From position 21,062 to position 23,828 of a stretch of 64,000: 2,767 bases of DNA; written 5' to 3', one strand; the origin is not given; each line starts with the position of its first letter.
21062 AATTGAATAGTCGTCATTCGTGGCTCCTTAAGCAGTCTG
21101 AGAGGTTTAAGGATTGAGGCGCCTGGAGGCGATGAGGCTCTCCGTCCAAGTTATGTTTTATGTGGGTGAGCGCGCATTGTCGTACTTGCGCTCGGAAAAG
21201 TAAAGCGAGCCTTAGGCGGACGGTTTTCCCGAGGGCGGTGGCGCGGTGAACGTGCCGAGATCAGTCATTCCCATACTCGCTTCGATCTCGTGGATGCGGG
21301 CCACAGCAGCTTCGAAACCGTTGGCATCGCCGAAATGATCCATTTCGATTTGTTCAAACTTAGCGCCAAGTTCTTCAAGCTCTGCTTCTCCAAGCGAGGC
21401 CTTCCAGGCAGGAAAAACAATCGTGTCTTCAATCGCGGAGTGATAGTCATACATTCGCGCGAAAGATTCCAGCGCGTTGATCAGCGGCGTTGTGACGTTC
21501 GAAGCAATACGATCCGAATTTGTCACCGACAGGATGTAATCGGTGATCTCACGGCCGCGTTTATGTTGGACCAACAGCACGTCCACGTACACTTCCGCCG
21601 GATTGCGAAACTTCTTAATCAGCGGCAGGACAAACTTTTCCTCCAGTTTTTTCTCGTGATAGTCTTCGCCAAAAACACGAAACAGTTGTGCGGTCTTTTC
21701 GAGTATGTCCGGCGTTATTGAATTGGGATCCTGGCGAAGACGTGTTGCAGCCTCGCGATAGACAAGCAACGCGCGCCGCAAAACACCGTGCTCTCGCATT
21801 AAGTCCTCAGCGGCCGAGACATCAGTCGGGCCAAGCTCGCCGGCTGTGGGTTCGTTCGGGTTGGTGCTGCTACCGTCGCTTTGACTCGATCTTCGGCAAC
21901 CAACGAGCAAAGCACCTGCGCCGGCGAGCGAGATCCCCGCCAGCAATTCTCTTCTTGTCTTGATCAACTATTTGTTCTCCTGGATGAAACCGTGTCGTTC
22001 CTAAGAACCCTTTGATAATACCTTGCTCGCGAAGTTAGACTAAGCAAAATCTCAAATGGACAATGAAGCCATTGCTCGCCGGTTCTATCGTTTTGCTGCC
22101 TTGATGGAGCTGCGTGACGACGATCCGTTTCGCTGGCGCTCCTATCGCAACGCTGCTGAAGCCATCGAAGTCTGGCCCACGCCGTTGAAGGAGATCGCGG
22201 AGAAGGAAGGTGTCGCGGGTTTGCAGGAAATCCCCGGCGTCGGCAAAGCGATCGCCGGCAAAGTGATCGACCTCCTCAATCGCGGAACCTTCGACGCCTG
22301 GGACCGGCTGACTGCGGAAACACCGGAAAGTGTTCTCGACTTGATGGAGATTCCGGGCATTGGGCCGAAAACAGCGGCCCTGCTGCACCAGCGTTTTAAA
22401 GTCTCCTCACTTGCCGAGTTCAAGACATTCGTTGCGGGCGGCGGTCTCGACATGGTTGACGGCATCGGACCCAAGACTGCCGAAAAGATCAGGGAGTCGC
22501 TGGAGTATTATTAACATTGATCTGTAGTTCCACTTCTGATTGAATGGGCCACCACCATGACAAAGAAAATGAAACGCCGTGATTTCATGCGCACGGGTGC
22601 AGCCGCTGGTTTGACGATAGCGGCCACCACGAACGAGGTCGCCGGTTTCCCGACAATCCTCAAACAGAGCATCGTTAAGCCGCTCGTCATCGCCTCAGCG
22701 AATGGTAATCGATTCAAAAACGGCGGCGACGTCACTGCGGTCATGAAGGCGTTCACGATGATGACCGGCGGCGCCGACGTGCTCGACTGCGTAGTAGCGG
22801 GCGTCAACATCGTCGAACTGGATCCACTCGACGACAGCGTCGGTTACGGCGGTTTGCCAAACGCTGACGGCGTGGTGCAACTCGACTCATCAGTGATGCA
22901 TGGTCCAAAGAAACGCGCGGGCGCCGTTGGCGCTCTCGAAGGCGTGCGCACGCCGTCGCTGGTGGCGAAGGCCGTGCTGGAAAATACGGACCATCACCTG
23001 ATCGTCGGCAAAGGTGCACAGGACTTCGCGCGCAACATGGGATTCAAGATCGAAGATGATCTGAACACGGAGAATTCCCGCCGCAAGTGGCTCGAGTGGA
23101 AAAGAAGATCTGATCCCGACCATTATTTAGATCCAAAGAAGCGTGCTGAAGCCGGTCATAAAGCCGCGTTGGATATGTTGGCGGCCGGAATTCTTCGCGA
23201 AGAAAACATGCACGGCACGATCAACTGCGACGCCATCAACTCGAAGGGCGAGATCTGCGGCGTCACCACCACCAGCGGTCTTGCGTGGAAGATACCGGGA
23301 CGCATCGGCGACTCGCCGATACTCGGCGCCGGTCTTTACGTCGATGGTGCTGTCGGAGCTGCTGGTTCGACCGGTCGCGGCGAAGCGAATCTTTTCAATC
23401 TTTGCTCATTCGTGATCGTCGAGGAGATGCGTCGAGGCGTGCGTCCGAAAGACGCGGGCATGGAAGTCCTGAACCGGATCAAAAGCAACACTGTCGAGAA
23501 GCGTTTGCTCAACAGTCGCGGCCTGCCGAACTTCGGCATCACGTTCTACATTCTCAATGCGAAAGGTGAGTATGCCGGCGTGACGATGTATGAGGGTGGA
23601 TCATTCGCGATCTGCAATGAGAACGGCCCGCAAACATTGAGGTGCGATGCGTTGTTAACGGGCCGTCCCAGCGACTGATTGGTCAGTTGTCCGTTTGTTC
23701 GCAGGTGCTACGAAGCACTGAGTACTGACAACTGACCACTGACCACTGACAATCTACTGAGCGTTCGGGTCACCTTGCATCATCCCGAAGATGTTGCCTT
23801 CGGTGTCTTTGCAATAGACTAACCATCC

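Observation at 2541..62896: Family of at least 13 intergenic hairpin elements whose arms are tandem copies of 7-9-nt words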

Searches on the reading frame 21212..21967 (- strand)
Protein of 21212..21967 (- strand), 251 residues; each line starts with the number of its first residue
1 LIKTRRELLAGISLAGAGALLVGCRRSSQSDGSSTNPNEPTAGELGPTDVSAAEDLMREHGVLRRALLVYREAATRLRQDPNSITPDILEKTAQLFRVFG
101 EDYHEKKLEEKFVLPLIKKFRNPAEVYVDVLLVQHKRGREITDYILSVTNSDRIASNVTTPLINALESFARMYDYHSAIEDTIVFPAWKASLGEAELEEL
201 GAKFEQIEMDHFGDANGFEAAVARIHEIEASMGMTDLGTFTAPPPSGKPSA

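Call 64: search_protein_families(library=pfam, proteins=[window:21212-21967:-], max_evalue=0.00001)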
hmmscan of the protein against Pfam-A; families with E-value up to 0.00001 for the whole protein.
window:21212-21967:- (251 aa): 1 family
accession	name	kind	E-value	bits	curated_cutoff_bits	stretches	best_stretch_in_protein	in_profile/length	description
PF01814.28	Hemerythrin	-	1.7e-11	45.1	25.3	1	53-187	3-126/127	Hemerythrin HHE cation binding domain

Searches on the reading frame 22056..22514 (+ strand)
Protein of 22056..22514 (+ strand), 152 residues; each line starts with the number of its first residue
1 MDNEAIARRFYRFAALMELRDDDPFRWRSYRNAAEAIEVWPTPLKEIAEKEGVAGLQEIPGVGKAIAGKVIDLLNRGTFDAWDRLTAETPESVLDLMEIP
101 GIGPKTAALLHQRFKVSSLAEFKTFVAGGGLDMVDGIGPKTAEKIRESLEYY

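Call 64: search_protein_families(library=pfam, proteins=[window:22056-22514:+], max_evalue=0.00001)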
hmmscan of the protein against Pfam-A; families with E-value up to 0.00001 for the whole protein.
window:22056-22514:+ (152 aa): 8 families
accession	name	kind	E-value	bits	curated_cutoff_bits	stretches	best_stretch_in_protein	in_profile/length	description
PF14716.13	HHH_8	-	1.3e-24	86.8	30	1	1-78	1-72/73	Helix-hairpin-helix domain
PF00633.29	HHH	-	8.5e-14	51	24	0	90-111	7-28/30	Helix-hairpin-helix motif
PF14520.12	HHH_5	-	2.1e-13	51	27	1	94-149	2-55/57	Helix-hairpin-helix domain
PF11798.14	IMS_HHH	-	1.5e-09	38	24.4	0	94-112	11-29/32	IMS family HHH motif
PF12826.13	HHH_2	-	1.8e-08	34.8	27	0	99-147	8-53/64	Helix-hairpin-helix motif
PF12836.13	HHH_3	-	7.3e-07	29.6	27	0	92-109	42-59/65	Helix-hairpin-helix motif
PF11731.14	Cdd1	-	3.3e-06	27.6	25.5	0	51-73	3-25/86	Pathogenicity locus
PF21176.3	RecR_HhH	-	3.3e-06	27.2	27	0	96-108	8-20/45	RecR, helix-hairpin-helix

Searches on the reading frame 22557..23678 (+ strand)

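Call 18: search_protein_families(library=pfam, proteins=[window:22557-23678:+])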
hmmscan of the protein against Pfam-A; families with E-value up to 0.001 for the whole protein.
window:22557-23678:+ (373 aa): 1 family
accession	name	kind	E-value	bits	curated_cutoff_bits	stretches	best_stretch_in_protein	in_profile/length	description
PF01112.23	Asparaginase_2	-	2.7e-54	184.8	27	1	60-312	28-269/309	Asparaginase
